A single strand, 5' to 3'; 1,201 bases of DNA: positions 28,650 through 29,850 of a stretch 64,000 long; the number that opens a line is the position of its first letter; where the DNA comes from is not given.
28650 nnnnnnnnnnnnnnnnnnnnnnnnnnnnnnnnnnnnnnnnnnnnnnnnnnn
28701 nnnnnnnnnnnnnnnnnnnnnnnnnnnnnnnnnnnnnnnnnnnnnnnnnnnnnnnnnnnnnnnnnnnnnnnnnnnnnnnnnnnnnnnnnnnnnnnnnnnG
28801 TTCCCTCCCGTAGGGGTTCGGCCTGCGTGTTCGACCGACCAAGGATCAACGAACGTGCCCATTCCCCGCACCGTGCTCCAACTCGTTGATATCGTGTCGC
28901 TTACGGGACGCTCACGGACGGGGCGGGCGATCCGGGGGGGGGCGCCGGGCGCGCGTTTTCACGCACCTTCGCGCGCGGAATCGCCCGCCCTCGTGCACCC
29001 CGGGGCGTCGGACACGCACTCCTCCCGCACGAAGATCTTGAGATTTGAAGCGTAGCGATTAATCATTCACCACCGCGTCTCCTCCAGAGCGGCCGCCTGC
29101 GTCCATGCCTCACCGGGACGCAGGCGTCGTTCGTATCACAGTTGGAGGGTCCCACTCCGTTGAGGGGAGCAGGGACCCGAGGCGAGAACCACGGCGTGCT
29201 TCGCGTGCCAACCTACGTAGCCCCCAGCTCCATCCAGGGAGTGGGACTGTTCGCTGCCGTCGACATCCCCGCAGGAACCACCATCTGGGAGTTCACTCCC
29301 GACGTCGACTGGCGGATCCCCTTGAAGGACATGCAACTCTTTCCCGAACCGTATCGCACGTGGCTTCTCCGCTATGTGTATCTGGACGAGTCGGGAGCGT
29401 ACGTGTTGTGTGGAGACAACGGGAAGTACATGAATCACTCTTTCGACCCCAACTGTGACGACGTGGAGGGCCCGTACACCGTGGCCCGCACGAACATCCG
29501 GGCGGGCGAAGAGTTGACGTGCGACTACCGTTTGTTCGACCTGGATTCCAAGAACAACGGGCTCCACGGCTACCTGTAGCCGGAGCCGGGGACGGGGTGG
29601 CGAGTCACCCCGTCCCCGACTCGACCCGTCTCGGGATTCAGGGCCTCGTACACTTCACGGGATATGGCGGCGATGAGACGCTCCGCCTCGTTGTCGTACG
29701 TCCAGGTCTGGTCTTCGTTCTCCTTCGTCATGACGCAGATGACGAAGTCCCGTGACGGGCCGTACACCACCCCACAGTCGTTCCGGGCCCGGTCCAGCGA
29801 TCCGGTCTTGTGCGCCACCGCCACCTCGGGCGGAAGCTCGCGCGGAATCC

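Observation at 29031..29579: SET-domain (lysine methyltransferase-like) gene with atypical codon usage, 3' ends overlapping a class A beta-lactamase-fold gene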

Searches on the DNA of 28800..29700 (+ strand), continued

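Call 76: search_with_rna_model(model_id=R1, sources=[L181, L182, L183, L184, L185, L186, L187, L188, L189, L190, L191, L192, L193, L194, L195, L196, L197, L198, L199, L200, L201, L202], max_evalue=1)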
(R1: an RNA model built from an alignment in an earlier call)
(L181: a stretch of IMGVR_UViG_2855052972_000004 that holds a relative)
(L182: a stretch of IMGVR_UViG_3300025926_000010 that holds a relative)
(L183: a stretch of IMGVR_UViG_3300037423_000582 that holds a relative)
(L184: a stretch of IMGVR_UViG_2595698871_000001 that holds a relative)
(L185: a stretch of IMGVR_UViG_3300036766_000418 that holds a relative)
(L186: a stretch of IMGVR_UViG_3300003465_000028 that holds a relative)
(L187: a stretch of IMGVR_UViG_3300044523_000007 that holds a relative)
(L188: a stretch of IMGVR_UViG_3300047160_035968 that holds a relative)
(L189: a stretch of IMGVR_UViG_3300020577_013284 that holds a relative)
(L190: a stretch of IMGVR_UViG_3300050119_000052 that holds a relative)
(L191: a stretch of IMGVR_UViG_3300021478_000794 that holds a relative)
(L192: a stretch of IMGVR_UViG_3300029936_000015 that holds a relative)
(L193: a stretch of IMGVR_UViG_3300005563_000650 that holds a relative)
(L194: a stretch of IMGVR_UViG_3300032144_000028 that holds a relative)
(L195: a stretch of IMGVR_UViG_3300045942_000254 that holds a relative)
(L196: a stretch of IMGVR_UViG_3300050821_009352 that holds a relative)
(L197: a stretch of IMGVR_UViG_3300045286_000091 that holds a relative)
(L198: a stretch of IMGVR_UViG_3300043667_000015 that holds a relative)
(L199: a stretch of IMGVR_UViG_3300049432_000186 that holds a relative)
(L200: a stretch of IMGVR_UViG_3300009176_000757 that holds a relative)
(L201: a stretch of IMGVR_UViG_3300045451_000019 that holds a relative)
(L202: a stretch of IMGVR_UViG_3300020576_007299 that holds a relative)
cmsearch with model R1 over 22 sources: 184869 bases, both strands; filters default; matches with E-value up to 1: 3.
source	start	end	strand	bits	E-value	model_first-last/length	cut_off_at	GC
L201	6004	6094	+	19.8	0.19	1-137/137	no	0.74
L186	5969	6110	+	17.3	0.55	1-137/137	no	0.69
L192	1091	1199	+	16.1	0.93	1-137/137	no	0.71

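Call 84: search_rna_families(source=L021, start=5820, end=6020, threshold=evalue, max_evalue=10)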
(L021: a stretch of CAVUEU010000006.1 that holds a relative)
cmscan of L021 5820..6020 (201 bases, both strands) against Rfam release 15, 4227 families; matches with E-value up to 10: 10.
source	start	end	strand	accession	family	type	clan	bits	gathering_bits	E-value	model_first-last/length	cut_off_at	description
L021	5954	5988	+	RF00502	TCV_Pr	Cis-reg;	-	21.5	40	0.034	1-34/34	no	Turnip crinkle virus (TCV) core promoter hairpin (Pr)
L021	5955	5988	+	RF03811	mir-1896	Gene; miRNA;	-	16.8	100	0.61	1-81/81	no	mir-1896 microRNA precursor family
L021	5892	5922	-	RF03807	mir-4890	Gene; miRNA;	-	16.1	100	0.62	32-62/91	no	mir-4890 microRNA precursor family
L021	5954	5977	+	RF01356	CRISPR-DR28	Gene; CRISPR;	-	15.8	35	2.3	1-24/24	no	CRISPR RNA direct repeat element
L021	5898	5983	+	RF02953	DUF1874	Cis-reg;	-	13.4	42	5.2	1-93/93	no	DUF1874 RNA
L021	5960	5977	+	RF02977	THF-II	Cis-reg;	-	12.9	41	4.9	13-30/39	no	THF-II riboswitch (folE RNA)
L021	5890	5924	+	RF03677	mir-1304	Gene; miRNA;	-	12.8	90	9.2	1-87/87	no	mir-1304 microRNA precursor family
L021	5841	5948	-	RF02404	P33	Gene; sRNA;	-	12.3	45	2.6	1-160/160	no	Pseudomonas sRNA P33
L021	5849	5968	+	RF02344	ar14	Gene; sRNA;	-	11.4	58.8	4.3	1-123/123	no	Alphaproteobacterial ar14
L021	5856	5988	+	RF02137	HOXA11-AS1_1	Gene; lncRNA;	-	10.8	50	8.9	1-96/96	no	HOXA11 antisense RNA 1 conserved region 1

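Call 85: search_rna_families(source=window, start=29030, end=29220, threshold=evalue, max_evalue=10)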
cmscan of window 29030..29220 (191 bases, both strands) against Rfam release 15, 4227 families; matches with E-value up to 10: 4.
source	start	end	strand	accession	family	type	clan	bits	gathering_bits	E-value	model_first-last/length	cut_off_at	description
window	29048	29136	+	RF02833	Scr3202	Gene; sRNA;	-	21.7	52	0.3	1-95/95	no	Streptomyces RNA 3202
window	29095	29183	-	RF03207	mir-3960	Gene; miRNA;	-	16.2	73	6.3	1-73/73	no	mir-3960 microRNA precursor family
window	29096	29124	+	RF03359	mir-1729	Gene; miRNA;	-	13.4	80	4.4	1-71/71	no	mir-1729 microRNA precursor family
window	29070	29136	+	RF02837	anti-hemB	Gene; sRNA;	-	11.9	49.5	2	1-81/81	no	Burkholderia RNA 7 (anti-hemB)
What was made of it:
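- On Known RNA families (Rfam release 15, 4227 models): At E <= 10 only unrelated hits far below threshold appeared, and they differ between the window and L021 leaders (calls 84, 85).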
